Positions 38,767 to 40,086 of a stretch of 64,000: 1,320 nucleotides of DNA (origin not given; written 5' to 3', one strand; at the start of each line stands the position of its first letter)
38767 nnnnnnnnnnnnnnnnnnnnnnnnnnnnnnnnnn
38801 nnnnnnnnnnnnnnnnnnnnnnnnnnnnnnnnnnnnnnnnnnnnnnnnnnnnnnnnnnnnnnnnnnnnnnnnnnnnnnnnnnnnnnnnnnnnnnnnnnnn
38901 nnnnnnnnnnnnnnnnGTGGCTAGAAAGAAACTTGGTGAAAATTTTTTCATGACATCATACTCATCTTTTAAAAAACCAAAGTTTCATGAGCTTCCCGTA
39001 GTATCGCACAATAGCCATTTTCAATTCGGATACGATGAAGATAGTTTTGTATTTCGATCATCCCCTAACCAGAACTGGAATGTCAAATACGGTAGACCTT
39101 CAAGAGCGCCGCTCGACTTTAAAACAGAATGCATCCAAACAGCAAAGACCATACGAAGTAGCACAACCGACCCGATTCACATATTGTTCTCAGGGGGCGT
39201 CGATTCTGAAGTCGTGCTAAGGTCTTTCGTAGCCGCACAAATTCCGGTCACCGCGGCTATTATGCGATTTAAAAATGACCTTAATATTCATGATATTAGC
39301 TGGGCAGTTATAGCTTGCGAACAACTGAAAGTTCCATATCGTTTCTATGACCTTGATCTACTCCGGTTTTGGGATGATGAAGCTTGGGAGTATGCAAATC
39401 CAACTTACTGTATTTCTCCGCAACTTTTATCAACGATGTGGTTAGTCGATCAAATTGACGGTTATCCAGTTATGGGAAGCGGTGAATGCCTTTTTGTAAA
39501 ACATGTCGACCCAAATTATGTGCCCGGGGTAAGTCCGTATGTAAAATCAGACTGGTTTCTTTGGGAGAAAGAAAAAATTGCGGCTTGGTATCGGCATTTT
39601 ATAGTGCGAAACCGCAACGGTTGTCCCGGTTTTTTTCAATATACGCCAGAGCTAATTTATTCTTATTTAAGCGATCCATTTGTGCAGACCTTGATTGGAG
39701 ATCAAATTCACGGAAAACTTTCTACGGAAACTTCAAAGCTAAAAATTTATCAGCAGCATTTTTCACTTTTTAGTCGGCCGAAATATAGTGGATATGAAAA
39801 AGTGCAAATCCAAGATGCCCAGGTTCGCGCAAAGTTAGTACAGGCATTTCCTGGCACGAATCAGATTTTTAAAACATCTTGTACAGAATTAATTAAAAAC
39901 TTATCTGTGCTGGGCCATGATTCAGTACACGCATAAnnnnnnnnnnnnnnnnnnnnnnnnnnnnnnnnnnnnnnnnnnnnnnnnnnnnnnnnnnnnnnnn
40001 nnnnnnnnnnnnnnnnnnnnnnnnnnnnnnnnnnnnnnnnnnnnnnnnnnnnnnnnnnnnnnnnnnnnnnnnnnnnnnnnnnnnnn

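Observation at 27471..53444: Candidate new system: a 26-kb scaffold-less tailoring island of oxygenases, PP-loop ATPases, GNATs and desaturases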

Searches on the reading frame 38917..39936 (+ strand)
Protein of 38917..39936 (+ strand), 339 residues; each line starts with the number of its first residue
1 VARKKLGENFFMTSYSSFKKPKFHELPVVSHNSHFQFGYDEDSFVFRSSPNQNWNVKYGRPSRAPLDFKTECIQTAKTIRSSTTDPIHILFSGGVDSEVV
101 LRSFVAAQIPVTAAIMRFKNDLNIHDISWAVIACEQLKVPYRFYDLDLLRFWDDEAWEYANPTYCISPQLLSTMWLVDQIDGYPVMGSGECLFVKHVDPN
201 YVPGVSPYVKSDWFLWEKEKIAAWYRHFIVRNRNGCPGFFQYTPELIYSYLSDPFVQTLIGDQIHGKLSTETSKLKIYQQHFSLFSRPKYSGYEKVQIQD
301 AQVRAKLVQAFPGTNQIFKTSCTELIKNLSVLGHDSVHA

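Call 5: search_protein_families(library=pfam, max_evalue=0.01, proteins=[window:38917-39936:+])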
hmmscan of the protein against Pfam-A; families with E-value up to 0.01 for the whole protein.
window:38917-39936:+ (339 aa): 0 families

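Call 11: search_protein_families(library=phrogs, max_evalue=0.001, proteins=[window:38917-39936:+])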
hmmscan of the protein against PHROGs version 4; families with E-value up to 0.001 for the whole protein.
window:38917-39936:+ (339 aa): 0 families

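Call 12: search_protein_families(library=ncbifam, max_evalue=0.01, proteins=[window:38917-39936:+])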
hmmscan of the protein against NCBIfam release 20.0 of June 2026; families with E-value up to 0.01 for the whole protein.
window:38917-39936:+ (339 aa): 0 families

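Call 13: find_homologous_proteins(query=window:38917-39936:+, max_evalue=0.00001)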
Query window:38917-39936:+ (339 aa): 233 proteins with E <= 0.00001 among 861 candidates; the best 120 are listed.
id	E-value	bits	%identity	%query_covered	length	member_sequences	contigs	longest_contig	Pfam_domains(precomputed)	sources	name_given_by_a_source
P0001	6.9e-154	530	100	66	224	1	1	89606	-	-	-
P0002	2.4e-145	502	69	90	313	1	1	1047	-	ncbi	-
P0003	9.8e-145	500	68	90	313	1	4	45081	-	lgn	-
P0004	1.0e-144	500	66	91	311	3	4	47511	-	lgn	-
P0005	4.0e-141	488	66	93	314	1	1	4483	-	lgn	-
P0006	3.6e-140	485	64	91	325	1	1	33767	-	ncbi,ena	-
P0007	1.4e-139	483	65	90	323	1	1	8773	-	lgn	-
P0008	8.8e-139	481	66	88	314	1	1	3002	PF03054.23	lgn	-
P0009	3.9e-134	465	65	90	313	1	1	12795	-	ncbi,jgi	jgi:hypothetical protein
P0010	1.0e-133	464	65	91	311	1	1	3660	-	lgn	-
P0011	3.1e-133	462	63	89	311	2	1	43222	-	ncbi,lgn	-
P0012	2.0e-132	460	63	88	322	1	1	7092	-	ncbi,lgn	-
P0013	8.0e-132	458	62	90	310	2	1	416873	-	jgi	-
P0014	3.0e-131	456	63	90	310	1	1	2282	-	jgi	jgi:hypothetical protein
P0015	4.1e-131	455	64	90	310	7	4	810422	-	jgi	jgi:hypothetical protein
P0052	2.2e-110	387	54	96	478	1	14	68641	PF13673.14,PF13508.14,PF00583.32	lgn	-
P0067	4.5e-105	370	55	88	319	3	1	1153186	-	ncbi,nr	ncbi:MAG: hypothetical protein IPJ71_15540 [Bdellovibrionales bacterium]|nr:hypothetical protein [Bd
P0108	1.8e-90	322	49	89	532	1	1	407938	-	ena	-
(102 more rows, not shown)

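Call 14: find_encoding_contigs(protein=P0067, flank=10000, max_places=2)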
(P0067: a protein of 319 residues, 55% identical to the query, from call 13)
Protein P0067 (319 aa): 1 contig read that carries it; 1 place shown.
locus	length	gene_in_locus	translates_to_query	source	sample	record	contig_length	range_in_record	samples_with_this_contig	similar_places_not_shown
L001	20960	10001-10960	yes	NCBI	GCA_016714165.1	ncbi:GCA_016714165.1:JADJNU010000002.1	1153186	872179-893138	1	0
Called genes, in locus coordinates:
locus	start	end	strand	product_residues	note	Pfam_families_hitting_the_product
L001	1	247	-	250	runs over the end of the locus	-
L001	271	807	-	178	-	PF10099:RskA_C (faint)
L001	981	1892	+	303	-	PF00126:HTH_1, PF03466:LysR_substrate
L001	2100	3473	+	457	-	-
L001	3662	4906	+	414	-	-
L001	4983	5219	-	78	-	-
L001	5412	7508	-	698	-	PF00005:ABC_tran, PF02463:SMC_N, PF13304:AAA_21 (faint), PF12704:MacB_PCD, PF02687:FtsX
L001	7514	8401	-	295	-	PF25917:BSH_RND (faint), PF25919:BSH_CusB (weak), PF00364:Biotin_lipoyl (faint), PF25990:Beta-barrel_YknX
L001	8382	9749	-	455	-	PF02321:OEP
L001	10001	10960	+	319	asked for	-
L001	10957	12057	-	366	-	PF14559:TPR_19 (faint), PF12895:ANAPC3 (faint), PF07719:TPR_2 (faint)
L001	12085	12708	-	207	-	PF03544:TonB_C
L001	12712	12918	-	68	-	-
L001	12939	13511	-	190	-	-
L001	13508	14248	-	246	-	PF11932:DUF3450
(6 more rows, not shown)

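Call 15: find_encoding_contigs(protein=P0015, flank=10000, max_places=2)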
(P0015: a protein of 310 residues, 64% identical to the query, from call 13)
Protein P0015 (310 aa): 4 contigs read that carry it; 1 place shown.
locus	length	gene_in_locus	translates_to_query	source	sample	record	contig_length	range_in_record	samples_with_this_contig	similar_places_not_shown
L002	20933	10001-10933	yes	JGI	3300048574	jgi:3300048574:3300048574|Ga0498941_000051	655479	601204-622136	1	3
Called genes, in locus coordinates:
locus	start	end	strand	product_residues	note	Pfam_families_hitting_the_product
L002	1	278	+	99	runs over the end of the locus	-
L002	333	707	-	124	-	PF07681:DoxX (weak)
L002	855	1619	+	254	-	PF13489:Methyltransf_23, PF01209:Ubie_methyltran, PF06325:PrmA (weak), PF07021:MetW (weak), PF13847:Methyltransf_31, PF08241:Methyltransf_11, PF08242:Methyltransf_12, PF13649:Methyltransf_25, +1 more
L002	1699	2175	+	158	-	-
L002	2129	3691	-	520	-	PF02310:B12-binding, PF04055:Radical_SAM, PF13311:DUF4080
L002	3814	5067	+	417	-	PF04389:Peptidase_M28, PF01546:Peptidase_M20 (weak)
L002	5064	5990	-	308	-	PF00126:HTH_1, PF03466:LysR_substrate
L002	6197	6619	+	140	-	PF02482:Ribosomal_S30AE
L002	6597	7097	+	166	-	PF04972:BON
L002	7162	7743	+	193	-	PF03358:FMN_red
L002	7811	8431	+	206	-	PF05118:Asp_Arg_Hydrox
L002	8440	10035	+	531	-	PF04055:Radical_SAM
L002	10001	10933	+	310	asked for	-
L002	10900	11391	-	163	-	PF00583:Acetyltransf_1, PF13673:Acetyltransf_10 (weak), PF13508:Acetyltransf_7, PF13527:Acetyltransf_9 (faint)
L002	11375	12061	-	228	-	-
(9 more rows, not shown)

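Call 17: find_encoding_contigs(protein=P0052, flank=10000, max_places=2)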
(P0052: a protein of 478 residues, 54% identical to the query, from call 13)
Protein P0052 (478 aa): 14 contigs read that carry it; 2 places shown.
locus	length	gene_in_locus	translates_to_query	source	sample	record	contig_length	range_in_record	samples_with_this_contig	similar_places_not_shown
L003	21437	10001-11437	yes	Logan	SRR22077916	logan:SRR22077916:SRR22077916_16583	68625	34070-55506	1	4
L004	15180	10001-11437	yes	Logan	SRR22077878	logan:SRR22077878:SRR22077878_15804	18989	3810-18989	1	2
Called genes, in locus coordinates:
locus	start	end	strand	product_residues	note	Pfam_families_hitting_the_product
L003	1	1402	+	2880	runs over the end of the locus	-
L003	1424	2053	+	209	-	-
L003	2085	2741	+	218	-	-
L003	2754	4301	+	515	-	-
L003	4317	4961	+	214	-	-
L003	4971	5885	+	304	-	PF18683:ChiW_Ig_like (weak)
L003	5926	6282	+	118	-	-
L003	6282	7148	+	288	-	-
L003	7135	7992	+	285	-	-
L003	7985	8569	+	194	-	-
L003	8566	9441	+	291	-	-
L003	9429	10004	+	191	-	-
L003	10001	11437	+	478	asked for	PF00583:Acetyltransf_1, PF13508:Acetyltransf_7, PF13673:Acetyltransf_10 (weak)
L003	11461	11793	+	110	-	-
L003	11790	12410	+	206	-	PF05118:Asp_Arg_Hydrox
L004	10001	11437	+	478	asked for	PF00583:Acetyltransf_1, PF13508:Acetyltransf_7, PF13673:Acetyltransf_10 (weak)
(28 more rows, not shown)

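Call 18: find_encoding_contigs(protein=P0108, flank=10000, max_places=2)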
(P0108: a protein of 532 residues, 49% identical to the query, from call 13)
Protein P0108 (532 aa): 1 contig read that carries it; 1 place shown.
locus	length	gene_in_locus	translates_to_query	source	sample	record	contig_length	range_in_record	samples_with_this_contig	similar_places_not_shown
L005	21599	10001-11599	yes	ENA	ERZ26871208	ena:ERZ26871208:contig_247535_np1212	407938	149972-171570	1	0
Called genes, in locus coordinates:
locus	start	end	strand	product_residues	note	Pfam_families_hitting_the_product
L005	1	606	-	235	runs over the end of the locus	PF00215:OMPdecase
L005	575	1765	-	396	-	PF01743:PolyA_pol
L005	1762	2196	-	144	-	-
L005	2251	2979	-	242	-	-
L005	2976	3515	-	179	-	-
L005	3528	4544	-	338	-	PF00586:AIRS, PF02769:AIRS_C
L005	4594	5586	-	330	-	PF02812:ELFV_dehydrog_N, PF00208:ELFV_dehydrog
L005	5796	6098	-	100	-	-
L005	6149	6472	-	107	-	-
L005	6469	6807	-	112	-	PF01981:PTH2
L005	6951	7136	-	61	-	-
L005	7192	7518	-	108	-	-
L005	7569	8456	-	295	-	-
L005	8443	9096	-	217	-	-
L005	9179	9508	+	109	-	-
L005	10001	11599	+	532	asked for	-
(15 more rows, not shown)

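Call 33: search_solved_structures(query=A2, max_evalue=1, show_alignments=2)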
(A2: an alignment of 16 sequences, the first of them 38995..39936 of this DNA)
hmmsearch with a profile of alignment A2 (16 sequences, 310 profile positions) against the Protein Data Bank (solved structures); distinct sequences matched with E-value up to 1: 2.
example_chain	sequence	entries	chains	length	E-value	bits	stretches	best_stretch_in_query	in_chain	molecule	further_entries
3bl5_A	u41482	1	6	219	0.13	14.6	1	60-127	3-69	Queuosine biosynthesis protein queC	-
3p52_A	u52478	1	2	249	0.15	14.4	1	48-123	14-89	NH(3)-dependent NAD(+) synthetase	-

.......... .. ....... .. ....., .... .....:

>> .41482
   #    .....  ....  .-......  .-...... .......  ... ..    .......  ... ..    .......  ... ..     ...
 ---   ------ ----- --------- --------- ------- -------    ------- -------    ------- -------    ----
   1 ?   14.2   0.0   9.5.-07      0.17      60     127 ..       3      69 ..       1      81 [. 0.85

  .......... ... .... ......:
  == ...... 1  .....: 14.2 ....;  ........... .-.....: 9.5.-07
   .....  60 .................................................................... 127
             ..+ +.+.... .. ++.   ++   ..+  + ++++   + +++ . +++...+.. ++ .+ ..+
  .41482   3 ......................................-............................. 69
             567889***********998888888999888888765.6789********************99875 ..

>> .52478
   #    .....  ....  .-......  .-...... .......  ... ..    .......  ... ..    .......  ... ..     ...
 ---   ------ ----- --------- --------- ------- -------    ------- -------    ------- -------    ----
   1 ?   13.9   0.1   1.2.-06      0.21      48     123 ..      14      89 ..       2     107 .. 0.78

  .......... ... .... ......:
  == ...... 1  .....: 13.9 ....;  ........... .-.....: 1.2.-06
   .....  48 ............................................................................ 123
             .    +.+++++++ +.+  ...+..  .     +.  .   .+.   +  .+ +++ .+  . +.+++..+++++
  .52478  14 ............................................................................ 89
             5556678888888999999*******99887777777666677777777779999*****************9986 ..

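Call 34: find_related_loci(query=A2, collection=viral_contigs, flank=10000)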
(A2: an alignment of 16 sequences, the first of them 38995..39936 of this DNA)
Query A2 (313 aa) in viral_contigs; peptide patterns used: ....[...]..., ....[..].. (x = any residue, [..] = any of these).
135 stretches matched a pattern; 86 encode a relative of the query (tblastn E <= 1e-3); the best 80 are kept; 80 distinct loci.
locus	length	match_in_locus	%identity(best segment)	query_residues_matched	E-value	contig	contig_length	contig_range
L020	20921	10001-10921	45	4-303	3e-88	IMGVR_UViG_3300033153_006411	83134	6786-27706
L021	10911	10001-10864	45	4-285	2e-81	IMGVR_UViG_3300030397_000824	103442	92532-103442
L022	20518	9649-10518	44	3-304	8e-81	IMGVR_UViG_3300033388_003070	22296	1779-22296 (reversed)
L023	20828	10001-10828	43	1-270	8e-68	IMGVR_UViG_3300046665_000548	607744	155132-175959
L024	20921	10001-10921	39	4-304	4e-66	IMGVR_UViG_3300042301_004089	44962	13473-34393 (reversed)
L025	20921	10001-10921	39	4-304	2e-65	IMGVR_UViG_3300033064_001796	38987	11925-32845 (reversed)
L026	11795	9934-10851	38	4-304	2e-63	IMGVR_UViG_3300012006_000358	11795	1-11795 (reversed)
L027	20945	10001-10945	34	4-304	1e-62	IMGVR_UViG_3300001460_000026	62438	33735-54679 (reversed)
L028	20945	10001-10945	34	4-304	1e-62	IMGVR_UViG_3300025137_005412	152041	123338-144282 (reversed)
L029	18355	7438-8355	38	4-304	2e-62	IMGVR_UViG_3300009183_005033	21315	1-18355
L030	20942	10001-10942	36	4-304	1e-60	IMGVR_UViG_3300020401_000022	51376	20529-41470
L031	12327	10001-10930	38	6-304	1e-60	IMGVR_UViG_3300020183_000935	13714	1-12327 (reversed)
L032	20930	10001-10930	38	6-304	1e-60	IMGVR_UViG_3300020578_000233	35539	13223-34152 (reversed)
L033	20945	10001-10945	35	4-304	9e-61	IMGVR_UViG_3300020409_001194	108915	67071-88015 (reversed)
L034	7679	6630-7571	36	4-303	6e-60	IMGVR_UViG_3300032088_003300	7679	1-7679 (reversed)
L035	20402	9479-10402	37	6-303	8e-60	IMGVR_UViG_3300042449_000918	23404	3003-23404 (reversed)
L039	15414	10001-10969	33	4-312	2e-54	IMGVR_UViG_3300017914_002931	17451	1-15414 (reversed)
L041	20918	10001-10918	32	3-304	6e-49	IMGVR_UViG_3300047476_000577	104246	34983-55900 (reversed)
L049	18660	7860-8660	30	14-285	6e-37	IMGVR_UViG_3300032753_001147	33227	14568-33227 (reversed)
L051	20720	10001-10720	31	34-285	2e-35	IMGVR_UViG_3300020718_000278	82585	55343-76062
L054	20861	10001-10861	30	9-300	5e-35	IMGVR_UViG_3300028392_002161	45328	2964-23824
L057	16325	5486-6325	28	3-287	2e-34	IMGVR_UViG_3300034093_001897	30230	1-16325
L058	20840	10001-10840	28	3-287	2e-34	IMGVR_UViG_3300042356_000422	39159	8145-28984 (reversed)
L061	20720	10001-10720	29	34-285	6e-34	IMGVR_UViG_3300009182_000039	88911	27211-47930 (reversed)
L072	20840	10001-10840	27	3-287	2e-30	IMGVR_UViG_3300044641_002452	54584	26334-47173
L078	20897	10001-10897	26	3-287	8e-28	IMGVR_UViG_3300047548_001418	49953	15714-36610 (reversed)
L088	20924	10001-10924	37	6-303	8e-60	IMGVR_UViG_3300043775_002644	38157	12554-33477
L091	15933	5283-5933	27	63-285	8e-27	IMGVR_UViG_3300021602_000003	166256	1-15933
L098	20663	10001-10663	26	4-225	2e-10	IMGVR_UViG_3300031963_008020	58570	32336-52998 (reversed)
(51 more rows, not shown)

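Call 44: search_protein_families(library=pfam, max_evalue=0.01, proteins=[L054:4723-5328:-, L020:7998-8633:+, L091:9290-10462:+, L061:11685-13226:+, L088:16004-16321:-, L032:4046-4795:+, L098:18381-19532:-, L058:12875-13993:-, L049:1868-2749:-, L021:6569-7471:+])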
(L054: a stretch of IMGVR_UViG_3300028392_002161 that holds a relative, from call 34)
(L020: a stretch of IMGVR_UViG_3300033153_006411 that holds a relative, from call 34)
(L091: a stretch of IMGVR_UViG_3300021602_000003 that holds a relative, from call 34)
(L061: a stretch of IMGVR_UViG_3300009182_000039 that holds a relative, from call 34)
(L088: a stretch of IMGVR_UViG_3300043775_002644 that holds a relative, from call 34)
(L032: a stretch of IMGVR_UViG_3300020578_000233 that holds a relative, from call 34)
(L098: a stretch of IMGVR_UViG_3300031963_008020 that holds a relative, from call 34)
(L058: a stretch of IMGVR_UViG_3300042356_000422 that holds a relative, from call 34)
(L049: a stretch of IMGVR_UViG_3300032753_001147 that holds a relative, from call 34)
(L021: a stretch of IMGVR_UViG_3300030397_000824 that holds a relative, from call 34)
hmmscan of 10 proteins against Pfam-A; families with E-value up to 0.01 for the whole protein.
L054:4723-5328:- (201 aa): 1 family
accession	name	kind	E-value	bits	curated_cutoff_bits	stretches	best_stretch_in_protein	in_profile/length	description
PF00583.31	Acetyltransf_1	-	4.6e-05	24.1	20.7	1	37-144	8-112/116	Acetyltransferase (GNAT) family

L020:7998-8633:+ (211 aa): 0 families

L091:9290-10462:+ (390 aa): 0 families

L061:11685-13226:+ (513 aa): 2 families
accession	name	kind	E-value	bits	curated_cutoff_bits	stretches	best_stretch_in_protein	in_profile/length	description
PF04055.27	Radical_SAM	-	2.9e-11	44.2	29.5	1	193-358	1-162/166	Radical SAM superfamily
PF02310.24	B12-binding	-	6.8e-07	29.6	32.1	1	21-139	15-118/121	B12 binding domain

L088:16004-16321:- (105 aa): 0 families

L032:4046-4795:+ (249 aa): 0 families

L098:18381-19532:- (383 aa): 2 families
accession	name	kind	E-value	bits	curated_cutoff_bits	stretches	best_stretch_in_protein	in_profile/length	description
PF04055.27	Radical_SAM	-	3.5e-12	47.2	29.5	1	98-265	2-148/166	Radical SAM superfamily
PF13353.11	Fer4_12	-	0.0092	16.7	22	1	97-214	9-100/137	4Fe-4S single cluster domain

L058:12875-13993:- (372 aa): 0 families

L049:1868-2749:- (293 aa): 1 family
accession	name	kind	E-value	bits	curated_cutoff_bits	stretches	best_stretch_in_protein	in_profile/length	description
PF02668.22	TauD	-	2.4e-15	57.6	27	1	8-261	7-256/267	Taurine catabolism dioxygenase TauD, TfdA family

L021:6569-7471:+ (300 aa): 0 families

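Call 62: find_related_loci(query=A2, collection=genome_contigs, flank=10000)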
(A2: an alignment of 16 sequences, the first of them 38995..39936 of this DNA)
Query A2 (313 aa) in genome_contigs; peptide patterns used: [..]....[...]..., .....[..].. (x = any residue, [..] = any of these).
98 stretches matched a pattern; 34 encode a relative of the query (tblastn E <= 1e-3); 33 distinct loci.
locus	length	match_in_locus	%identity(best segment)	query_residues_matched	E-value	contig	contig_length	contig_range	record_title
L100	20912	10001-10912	62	1-304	6e-135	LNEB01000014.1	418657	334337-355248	MAG: Bdellovibrionales bacterium Ga0074139 Ga0074139_113.1, whole genome shotgun sequence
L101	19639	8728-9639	63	1-304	3e-132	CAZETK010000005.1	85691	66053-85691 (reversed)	MAG TPA_asm: uncultured Pseudobdellovibrionaceae bacterium isolate SRP144015_co1_16 genome assembly, contig: NODE_143_le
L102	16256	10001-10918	64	1-306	9e-132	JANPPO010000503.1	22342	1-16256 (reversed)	MAG: Bdellovibrionales bacterium isolate VAR_83_metabat_287 VAR_83_k141_1910650, whole genome shotgun sequence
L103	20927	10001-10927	60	3-311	5e-130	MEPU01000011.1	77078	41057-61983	MAG: Bdellovibrionales bacterium RIFCSPHIGHO2_01_FULL_40_29 rifcsphigho2_01_scaffold_445, whole genome shotgun sequence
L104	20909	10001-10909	61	2-304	3e-129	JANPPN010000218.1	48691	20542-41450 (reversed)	MAG: Bdellovibrio sp. isolate VAR_83_metabat_302 VAR_83_k141_2960608, whole genome shotgun sequence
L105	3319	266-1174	60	2-304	3e-132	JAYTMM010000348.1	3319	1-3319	MAG: Pseudobdellovibrionaceae bacterium isolate GFS_3655 GFS_3655_347, whole genome shotgun sequence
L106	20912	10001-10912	55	1-304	2e-117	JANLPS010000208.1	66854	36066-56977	MAG: Archangium sp. isolate OTE_38_metabat_310 OTE_38_k141_1487763, whole genome shotgun sequence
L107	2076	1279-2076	62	2-267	4e-124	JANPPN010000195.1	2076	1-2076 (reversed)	MAG: Bdellovibrio sp. isolate VAR_83_metabat_302 VAR_83_k141_5387890, whole genome shotgun sequence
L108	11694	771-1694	55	1-304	5e-113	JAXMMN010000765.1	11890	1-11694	MAG: Bdellovibrionales bacterium isolate NC_concoct.bin.29 k141_19163, whole genome shotgun sequence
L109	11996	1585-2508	53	1-304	7e-111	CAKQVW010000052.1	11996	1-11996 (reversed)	MAG: uncultured Bdellovibrionaceae bacterium isolate REFINED_METABAT215_TOP10_CONTIGS_1500_ASSEMBLY_K77_MERGED__Nepal_Mo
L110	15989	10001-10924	53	1-304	4e-110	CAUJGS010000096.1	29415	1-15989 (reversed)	MAG: Bdellovibrionota bacterium isolate KLAP46 genome assembly, contig: KLAP46_254251, whole genome shotgun sequence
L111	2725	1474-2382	53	1-303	1e-107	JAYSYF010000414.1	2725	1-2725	MAG: Bdellovibrionales bacterium isolate GFS_13375 GFS_13375_413, whole genome shotgun sequence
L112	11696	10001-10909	51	1-303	4e-101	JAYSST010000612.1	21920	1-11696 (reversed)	MAG: Bdellovibrionales bacterium isolate GFS_12268 GFS_12268_611, whole genome shotgun sequence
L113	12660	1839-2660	54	1-285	1e-100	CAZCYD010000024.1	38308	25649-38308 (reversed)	MAG TPA_asm: uncultured Pseudobdellovibrionaceae bacterium isolate binchicken_co350_57 genome assembly, contig: NODE_153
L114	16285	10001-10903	51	3-303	3e-99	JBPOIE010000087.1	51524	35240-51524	MAG: Bdellovibrionota bacterium isolate MAG_722 c_000000444675, whole genome shotgun sequence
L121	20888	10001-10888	45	3-305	5e-84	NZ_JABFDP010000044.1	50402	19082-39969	Bradyrhizobium denitrificans strain LMG 8443 Scaffold44, whole genome shotgun sequence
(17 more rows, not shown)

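Call 65: search_protein_families(library=pfam, max_evalue=0.01, proteins=[L121:3878-5911:+, L121:6238-6816:+, L121:7152-8459:+, L121:8456-9907:+, L121:10991-12091:+, L121:12069-12611:+, L121:12933-13823:+, L121:13972-15279:+, L121:13948-15087:-, L121:15176-18451:+])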
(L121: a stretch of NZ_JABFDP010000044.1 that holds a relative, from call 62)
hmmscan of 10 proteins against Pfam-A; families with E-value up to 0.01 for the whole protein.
L121:3878-5911:+ (677 aa): 5 families
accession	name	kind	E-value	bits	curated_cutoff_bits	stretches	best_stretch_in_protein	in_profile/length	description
PF02897.21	Peptidase_S9_N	-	1.8e-57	195.4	24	1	15-391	10-403/414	Prolyl oligopeptidase, N-terminal beta-propeller domain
PF00326.27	Peptidase_S9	-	4.5e-47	160.7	22.6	1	460-670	3-211/213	Prolyl oligopeptidase family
PF02129.25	Peptidase_S15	-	0.00058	20.1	23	1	422-561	1-135/262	X-Pro dipeptidyl-peptidase (S15 family)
PF00561.26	Abhydrolase_1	-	0.0007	19.8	25.8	0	505-556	55-104/245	alpha/beta hydrolase fold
PF12146.15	Hydrolase_4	-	0.0034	17.2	27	0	603-649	193-236/239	Serine aminopeptidase, S33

L121:6238-6816:+ (192 aa): 0 families

L121:7152-8459:+ (435 aa): 3 families
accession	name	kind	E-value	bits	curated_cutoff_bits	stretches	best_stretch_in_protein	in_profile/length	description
PF13579.12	Glyco_trans_4_4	-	2.1e-10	41.6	29.7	1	15-185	1-151/158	Glycosyl transferase 4-like domain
PF13439.12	Glyco_transf_4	-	5.5e-05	23.7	28.5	1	15-185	2-158/170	Glycosyltransferase Family 4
PF13477.12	Glyco_trans_4_2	-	0.00071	20.2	23.4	1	103-165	72-136/139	Glycosyl transferase 4-like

L121:8456-9907:+ (483 aa): 2 families
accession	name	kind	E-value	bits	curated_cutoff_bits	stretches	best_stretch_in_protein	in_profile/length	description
PF00120.29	Gln-synt_C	-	1.8e-78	264.4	24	1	118-460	2-324/344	Glutamine synthetase, catalytic domain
PF03951.24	Gln-synt_N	-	7.7e-09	35.5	33.4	1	31-110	2-82/82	Glutamine synthetase, beta-Grasp domain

L121:10991-12091:+ (366 aa): 0 families

L121:12069-12611:+ (180 aa): 3 families
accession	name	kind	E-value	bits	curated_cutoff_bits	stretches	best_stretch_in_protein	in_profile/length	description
PF13508.13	Acetyltransf_7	-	1.9e-09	38.2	27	1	63-138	7-84/84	Acetyltransferase (GNAT) domain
PF00583.31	Acetyltransf_1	-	2e-07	31.7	20.7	1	61-115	35-91/116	Acetyltransferase (GNAT) family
PF13673.13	Acetyltransf_10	-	0.00059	20.3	23.6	1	63-139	35-110/128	Acetyltransferase (GNAT) domain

L121:12933-13823:+ (296 aa): 1 family
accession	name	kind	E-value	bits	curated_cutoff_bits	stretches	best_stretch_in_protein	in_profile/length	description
PF07883.17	Cupin_2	-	0.0014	18.8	27.2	1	207-242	31-64/70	Cupin domain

L121:13972-15279:+ (435 aa): 4 families
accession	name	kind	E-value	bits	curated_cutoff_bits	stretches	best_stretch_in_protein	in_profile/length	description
PF16576.10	HlyD_D23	-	1.8e-12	47.5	30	1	113-336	17-214/214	Barrel-sandwich domain of CusB or HlyD membrane-fusion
PF13437.12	HlyD_3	-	8.5e-07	30.1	22.2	1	226-329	2-102/106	HlyD family secretion protein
PF13533.13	Biotin_lipoyl_2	-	2.2e-06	27.8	29.8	1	116-147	1-32/32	Biotin-lipoyl like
PF00364.28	Biotin_lipoyl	-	0.0013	19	22.1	1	116-145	43-72/73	Biotin-requiring enzyme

L121:13948-15087:- (379 aa): 0 families

L121:15176-18451:+ (1091 aa): 2 families
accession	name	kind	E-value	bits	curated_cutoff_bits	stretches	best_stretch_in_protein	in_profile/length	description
PF00873.25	ACR_tran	-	0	1022.9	28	1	41-1068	4-1020/1021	AcrB/AcrD/AcrF family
PF02355.23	SecD_SecF_C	-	1.1e-06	28.7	20.5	1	371-521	34-182/189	Protein export membrane protein SecD/SecF, C-terminal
